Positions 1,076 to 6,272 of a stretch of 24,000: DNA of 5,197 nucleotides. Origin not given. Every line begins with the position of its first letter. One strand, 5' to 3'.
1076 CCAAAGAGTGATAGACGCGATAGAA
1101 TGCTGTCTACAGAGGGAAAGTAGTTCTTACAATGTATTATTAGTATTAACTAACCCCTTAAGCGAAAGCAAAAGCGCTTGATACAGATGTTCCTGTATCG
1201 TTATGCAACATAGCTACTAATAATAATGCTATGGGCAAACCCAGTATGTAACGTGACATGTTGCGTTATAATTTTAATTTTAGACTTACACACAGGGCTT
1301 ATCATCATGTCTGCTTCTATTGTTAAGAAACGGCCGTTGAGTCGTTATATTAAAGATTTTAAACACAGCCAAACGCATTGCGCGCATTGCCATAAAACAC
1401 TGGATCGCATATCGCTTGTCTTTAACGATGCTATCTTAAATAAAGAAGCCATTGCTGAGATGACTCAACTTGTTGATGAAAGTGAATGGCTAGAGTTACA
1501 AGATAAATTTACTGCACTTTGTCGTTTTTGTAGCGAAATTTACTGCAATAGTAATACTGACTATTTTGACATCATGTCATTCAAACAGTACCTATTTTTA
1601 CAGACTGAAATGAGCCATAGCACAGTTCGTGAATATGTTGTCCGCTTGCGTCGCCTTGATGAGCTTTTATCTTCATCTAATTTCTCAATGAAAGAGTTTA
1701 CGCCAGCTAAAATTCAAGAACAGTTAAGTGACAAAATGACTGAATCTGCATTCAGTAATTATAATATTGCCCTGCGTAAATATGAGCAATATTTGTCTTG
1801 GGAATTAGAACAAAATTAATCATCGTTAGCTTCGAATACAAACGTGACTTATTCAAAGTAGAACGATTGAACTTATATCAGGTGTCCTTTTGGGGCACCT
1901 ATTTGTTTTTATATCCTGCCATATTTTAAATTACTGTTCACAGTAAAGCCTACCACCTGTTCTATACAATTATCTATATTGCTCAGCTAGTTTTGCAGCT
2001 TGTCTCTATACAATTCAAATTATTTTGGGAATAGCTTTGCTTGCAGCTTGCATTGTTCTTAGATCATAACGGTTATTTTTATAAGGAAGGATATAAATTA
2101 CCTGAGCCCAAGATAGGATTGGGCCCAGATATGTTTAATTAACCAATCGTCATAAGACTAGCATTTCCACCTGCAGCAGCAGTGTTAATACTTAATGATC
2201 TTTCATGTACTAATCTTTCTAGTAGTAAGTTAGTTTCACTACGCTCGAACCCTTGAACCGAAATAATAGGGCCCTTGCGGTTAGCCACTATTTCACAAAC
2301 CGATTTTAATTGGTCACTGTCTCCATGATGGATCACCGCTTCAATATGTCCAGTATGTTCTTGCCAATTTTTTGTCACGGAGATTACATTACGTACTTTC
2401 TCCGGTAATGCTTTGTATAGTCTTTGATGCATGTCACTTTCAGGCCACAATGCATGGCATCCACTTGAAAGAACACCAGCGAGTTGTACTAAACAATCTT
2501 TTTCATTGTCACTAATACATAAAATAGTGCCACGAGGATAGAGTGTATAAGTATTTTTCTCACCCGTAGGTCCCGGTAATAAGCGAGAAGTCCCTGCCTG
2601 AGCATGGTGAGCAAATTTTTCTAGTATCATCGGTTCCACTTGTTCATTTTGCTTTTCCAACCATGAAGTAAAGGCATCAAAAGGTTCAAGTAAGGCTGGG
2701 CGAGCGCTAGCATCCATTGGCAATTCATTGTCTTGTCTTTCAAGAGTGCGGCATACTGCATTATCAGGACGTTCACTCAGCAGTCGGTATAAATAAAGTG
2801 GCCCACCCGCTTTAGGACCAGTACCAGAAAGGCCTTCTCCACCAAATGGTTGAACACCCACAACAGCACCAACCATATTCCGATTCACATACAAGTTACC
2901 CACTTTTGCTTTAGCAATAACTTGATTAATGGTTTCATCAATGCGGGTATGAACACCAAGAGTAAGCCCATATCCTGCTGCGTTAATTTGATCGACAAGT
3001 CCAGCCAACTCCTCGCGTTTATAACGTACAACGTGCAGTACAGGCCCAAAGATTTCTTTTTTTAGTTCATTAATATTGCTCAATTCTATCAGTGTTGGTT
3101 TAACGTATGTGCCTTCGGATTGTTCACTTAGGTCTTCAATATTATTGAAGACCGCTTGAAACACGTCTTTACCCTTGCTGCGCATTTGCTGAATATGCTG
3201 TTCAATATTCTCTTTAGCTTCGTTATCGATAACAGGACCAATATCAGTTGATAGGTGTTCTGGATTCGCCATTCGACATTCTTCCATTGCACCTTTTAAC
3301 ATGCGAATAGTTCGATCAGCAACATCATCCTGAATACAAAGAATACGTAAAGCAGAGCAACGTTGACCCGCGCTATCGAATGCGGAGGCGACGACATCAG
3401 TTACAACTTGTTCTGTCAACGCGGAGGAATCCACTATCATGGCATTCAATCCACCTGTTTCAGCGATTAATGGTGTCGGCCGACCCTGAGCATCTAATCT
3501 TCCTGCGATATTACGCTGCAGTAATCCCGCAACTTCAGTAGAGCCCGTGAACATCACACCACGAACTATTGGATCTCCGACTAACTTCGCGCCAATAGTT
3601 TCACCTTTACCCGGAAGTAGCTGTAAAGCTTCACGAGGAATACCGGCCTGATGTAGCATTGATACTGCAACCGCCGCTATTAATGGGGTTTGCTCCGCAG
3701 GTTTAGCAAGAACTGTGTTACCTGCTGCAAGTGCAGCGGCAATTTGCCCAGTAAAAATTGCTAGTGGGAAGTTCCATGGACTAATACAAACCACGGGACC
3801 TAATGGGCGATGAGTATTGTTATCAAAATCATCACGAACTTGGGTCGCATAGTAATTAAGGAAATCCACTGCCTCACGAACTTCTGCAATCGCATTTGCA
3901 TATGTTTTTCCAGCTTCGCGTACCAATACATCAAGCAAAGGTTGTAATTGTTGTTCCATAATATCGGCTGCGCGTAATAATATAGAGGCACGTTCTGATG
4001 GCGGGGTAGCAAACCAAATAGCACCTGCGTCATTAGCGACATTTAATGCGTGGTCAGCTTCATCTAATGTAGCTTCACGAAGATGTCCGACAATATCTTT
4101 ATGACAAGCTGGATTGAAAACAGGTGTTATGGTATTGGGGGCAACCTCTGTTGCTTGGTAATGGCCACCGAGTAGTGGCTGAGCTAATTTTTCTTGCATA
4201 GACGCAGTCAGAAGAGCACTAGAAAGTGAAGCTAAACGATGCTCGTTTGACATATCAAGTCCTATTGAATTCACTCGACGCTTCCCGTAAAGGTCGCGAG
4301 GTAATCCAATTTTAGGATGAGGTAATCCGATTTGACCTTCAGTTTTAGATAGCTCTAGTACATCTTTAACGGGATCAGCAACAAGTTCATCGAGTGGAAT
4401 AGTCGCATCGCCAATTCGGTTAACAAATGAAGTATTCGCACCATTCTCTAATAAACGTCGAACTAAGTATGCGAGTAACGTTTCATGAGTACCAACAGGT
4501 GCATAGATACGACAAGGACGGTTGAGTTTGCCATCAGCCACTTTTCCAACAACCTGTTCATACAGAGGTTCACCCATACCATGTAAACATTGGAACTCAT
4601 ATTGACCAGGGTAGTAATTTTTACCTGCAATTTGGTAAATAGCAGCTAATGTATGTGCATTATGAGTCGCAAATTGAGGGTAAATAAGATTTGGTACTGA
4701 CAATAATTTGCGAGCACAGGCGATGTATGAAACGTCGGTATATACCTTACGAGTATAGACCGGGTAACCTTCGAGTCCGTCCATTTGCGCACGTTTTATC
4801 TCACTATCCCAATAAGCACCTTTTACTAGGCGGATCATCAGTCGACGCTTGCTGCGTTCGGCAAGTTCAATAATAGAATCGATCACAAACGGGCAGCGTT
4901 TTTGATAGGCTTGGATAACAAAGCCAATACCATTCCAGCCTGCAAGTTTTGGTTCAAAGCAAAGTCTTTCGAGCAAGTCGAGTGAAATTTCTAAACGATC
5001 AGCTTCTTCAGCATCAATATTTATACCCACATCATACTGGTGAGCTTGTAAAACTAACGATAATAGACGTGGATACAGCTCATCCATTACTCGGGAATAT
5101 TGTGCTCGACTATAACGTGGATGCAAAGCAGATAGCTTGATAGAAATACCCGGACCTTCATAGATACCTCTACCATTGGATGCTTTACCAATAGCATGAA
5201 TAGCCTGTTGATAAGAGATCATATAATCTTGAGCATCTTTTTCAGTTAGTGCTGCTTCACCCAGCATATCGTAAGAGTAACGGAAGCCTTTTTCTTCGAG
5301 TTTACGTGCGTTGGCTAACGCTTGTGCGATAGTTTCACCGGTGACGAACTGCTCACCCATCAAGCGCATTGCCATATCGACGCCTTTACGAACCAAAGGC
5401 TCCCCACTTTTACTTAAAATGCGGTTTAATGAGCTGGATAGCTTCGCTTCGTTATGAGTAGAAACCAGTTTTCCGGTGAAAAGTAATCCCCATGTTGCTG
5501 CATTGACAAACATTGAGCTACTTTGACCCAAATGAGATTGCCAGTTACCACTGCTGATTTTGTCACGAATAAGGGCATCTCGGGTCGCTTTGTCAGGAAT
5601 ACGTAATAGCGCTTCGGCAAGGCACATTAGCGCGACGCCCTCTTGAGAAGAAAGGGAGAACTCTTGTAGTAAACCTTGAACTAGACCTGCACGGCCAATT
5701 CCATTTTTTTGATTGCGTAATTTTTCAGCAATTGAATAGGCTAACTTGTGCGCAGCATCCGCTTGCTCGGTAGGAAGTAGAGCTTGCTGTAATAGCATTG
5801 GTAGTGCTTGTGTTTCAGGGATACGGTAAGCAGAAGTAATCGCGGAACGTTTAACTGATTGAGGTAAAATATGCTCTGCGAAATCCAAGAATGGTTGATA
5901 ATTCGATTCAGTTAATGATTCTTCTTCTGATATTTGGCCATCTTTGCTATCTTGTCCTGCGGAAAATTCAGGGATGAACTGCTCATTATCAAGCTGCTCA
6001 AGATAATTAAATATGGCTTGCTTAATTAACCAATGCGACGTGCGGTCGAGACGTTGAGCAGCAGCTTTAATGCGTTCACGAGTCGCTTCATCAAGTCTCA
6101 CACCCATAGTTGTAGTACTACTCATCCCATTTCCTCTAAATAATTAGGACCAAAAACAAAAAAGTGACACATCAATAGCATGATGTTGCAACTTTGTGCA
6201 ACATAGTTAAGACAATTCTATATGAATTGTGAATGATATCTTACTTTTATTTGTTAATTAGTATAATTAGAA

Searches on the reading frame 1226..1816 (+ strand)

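Call 30: search_protein_families(library=pfam, proteins=[window:1226-1816:+], max_evalue=0.001)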
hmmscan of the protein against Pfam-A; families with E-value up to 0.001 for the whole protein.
window:1226-1816:+ (197 aa): 1 family
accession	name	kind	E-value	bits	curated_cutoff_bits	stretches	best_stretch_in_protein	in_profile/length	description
PF02899.23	Phage_int_SAM_1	-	6.5e-08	33.2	22.3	1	117-193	2-82/83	Phage integrase, N-terminal SAM-like domain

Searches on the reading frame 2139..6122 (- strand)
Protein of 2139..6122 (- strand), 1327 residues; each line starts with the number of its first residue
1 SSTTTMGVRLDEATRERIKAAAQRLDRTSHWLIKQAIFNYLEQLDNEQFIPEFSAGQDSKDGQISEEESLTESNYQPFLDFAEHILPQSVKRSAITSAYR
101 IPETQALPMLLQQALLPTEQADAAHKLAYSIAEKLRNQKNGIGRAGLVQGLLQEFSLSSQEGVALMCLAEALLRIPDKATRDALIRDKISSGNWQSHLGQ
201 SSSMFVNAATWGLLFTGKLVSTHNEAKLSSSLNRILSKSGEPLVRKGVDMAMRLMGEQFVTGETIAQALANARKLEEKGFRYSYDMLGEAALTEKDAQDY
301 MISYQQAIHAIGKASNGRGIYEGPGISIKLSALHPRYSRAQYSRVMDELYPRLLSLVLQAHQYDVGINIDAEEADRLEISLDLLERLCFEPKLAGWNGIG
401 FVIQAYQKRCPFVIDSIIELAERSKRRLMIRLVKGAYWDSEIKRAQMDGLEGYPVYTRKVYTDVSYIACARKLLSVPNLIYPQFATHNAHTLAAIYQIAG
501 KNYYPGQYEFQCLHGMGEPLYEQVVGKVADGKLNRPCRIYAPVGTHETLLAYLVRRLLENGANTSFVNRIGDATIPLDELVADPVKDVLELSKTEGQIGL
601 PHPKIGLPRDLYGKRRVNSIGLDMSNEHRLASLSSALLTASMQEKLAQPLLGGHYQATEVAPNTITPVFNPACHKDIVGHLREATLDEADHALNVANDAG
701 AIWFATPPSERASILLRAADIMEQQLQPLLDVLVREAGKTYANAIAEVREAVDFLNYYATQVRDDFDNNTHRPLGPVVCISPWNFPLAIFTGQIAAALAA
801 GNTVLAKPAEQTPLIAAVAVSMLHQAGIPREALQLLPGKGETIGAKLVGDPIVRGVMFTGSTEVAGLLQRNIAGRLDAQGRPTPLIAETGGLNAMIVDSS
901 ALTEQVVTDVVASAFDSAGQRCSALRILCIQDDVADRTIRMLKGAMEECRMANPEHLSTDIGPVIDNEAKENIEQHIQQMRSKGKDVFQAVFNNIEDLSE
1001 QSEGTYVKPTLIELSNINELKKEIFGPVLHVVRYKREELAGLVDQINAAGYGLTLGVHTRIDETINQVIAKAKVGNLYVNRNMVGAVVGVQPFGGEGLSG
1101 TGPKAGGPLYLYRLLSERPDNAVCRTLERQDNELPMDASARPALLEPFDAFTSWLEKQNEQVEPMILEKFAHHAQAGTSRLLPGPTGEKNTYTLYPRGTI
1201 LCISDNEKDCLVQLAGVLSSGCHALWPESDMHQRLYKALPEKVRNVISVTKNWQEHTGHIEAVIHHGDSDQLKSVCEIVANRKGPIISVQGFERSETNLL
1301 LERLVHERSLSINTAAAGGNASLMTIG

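Call 30: search_protein_families(library=pfam, proteins=[window:2139-6122:-], max_evalue=0.001)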
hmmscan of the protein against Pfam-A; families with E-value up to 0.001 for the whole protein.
window:2139-6122:- (1327 aa): 6 families
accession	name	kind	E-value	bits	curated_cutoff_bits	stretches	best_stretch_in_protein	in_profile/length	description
PF00171.27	Aldedh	-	5.4e-109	365.2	23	1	664-1108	8-449/461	Aldehyde dehydrogenase family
PF01619.24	Pro_dh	-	3.8e-107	358.4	27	1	268-569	1-278/278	Proline dehydrogenase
PF14850.11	Pro_dh-DNA_bdg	-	2.4e-46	157.3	27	1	148-259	2-112/112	DNA-binding domain of Proline dehydrogenase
PF21775.3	PutA_1st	-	2.1e-20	72.3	27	1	11-43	1-33/33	PutA, RHH domain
PF18327.6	PRODH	-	6.4e-15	55.6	26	1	89-136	1-48/48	Proline utilization A proline dehydrogenase N-terminal domain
PF01402.27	RHH_1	-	8.4e-05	22.8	20.5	1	8-43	4-39/39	Ribbon-helix-helix protein, copG family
